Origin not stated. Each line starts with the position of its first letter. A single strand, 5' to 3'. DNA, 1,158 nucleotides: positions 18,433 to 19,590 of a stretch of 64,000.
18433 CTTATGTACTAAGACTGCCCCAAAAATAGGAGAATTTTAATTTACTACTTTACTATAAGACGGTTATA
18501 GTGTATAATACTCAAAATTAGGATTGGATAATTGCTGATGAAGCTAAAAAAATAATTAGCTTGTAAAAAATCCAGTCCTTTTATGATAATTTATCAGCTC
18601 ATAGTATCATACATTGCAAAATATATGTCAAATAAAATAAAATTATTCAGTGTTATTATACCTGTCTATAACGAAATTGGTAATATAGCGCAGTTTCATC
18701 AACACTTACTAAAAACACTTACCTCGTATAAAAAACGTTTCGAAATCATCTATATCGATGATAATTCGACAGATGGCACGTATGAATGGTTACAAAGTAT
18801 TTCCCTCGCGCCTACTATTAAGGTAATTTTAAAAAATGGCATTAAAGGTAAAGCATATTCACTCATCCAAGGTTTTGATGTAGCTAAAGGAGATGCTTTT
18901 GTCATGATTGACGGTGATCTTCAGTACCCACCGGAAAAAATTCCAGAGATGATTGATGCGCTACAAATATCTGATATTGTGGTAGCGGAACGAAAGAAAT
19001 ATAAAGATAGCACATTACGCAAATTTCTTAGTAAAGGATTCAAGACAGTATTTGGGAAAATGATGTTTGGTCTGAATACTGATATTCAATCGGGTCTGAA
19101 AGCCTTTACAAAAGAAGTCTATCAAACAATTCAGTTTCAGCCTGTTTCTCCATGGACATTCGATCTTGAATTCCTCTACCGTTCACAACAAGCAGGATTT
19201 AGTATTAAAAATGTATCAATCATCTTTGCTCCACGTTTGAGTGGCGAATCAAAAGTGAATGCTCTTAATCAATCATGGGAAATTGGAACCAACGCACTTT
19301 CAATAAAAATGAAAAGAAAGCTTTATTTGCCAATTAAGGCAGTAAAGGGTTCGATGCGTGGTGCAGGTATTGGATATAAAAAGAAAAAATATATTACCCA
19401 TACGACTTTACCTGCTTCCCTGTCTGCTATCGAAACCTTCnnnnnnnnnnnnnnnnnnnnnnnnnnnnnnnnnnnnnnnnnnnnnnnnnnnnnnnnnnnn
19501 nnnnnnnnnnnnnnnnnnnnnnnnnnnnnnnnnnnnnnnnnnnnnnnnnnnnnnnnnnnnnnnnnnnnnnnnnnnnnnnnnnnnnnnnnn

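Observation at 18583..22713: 1376-aa single-polypeptide fusion of three glycosyltransferase domains (DPM1-like GT2, processive QxxRW GT2 and GT4) with an intervening ~8-helix membrane module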

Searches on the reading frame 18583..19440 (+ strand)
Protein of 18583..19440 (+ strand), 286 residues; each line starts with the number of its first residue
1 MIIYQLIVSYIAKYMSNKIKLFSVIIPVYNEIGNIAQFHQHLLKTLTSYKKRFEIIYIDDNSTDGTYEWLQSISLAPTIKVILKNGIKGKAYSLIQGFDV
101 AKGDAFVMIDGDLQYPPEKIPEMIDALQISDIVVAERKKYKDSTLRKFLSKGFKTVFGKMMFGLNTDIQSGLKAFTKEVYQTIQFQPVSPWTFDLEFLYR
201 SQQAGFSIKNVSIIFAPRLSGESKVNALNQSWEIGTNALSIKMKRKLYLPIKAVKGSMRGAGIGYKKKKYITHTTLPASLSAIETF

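Call 21: search_solved_structures(query=window:18583-19440:+, max_evalue=0.001)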
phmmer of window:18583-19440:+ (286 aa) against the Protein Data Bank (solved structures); distinct sequences matched with E-value up to 0.001: 10.
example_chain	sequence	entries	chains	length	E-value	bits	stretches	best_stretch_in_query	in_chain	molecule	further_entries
5mlz_A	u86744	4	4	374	7.6e-25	91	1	22-226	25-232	Dolichol monophosphate mannose synthase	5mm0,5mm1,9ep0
5eke_A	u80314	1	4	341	1e-19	74.2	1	14-161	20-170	Uncharacterized glycosyltransferase sll0501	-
5ekp_C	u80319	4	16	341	1e-19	74.2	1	14-161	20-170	Uncharacterized glycosyltransferase sll0501 | Glycosyltransferase sll0501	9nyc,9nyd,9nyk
9nye_A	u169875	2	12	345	1.1e-19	74.1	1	14-161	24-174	Glycosyltransferase sll0501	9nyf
9hwj_A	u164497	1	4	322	1e-16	64.3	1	18-164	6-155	Undecaprenyl-phosphate 4-deoxy-4-formamido-L-arabinose transferase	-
9bhc_C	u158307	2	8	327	2.3e-16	63.2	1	18-179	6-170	Undecaprenyl-phosphate 4-deoxy-4-formamido-L-arabinose transferase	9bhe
8vxh_A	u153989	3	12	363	2.4e-16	63.1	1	18-179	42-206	Undecaprenyl-phosphate 4-deoxy-4-formamido-L-arabinose transferase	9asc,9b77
8vh7_A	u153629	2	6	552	0.00016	24.3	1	24-140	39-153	Heparosan synthase B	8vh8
8viw_A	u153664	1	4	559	0.00017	24.3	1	24-140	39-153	Heparosan synthase B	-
3bcv_A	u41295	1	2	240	0.00071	22.2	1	20-113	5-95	Putative glycosyltransferase protein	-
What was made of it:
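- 18625..19347 (+): GT2a (aa 15-255): GT-A domain most like polyprenyl-phosphate sugar synthases; DDNST at aa 59-63, DGD at aa 110-112. PDB sequence hits: DPMS 5mlz 7.6e-25, GtrB 5eke 1e-19, ArnC 1e-16 (call 21).
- On GT2 (GT-A) polyprenyl-phosphate sugar synthases (DPM1/GtrB/ArnC type): GT2a: PDB: DPMS 7.6e-25, GtrB 1e-19, ArnC 1e-16; the next hit, heparosan synthase, is at 1.6e-4 (call 21)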
